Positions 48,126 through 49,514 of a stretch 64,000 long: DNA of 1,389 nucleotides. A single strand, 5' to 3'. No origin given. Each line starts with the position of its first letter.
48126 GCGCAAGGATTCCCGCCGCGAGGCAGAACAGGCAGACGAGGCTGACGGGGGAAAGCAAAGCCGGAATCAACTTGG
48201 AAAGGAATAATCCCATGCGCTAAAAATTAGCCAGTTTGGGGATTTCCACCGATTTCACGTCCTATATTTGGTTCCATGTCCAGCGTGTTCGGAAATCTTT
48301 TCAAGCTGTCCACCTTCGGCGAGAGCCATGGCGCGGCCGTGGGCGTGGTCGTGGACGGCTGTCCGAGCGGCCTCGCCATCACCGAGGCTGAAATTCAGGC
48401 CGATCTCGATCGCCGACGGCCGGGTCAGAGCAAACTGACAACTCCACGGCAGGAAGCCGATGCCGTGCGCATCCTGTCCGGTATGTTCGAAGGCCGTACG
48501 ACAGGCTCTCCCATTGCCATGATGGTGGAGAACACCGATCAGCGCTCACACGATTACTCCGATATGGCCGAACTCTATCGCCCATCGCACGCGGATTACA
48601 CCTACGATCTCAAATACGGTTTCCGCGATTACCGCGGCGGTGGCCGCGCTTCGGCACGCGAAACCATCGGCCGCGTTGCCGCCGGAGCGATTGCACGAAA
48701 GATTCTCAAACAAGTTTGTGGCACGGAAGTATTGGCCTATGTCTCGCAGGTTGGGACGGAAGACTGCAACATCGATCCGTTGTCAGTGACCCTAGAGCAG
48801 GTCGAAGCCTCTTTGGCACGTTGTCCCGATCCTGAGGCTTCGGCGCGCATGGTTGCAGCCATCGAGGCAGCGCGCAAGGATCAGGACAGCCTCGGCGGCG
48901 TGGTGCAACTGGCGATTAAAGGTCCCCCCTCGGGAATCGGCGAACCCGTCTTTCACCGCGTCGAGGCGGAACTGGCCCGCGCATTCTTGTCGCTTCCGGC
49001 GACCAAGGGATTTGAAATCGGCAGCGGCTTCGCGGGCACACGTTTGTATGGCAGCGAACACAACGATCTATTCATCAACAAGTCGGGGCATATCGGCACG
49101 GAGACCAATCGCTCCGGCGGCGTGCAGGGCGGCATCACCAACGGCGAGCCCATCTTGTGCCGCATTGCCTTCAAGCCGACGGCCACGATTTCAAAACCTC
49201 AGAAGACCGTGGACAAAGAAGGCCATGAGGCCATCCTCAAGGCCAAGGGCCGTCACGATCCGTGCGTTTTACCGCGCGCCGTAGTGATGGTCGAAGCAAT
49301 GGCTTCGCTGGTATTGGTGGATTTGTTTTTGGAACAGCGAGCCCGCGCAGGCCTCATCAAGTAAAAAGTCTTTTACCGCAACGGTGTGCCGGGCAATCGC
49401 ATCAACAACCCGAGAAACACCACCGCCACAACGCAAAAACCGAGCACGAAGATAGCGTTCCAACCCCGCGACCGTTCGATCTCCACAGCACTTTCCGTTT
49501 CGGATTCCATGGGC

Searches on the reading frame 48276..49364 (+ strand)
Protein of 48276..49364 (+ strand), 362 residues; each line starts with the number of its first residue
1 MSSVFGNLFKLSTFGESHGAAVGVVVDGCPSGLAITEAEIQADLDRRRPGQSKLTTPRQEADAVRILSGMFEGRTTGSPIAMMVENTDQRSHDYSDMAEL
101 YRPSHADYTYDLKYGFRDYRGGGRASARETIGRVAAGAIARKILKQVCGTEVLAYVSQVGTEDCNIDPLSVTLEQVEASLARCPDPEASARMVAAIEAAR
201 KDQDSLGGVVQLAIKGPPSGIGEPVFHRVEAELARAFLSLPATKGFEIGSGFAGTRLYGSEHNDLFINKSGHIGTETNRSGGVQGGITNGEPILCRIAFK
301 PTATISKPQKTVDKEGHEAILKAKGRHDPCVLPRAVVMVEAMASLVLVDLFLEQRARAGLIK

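Call 52: search_protein_families(library=pfam, proteins=[window:48276-49364:+], max_evalue=0.00001)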
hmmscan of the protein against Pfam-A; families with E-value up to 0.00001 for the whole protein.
window:48276-49364:+ (362 aa): 1 family
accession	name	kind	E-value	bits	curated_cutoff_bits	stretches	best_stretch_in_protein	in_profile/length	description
PF01264.26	Chorismate_synt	-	1e-140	468.5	27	1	9-352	1-327/327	Chorismate synthase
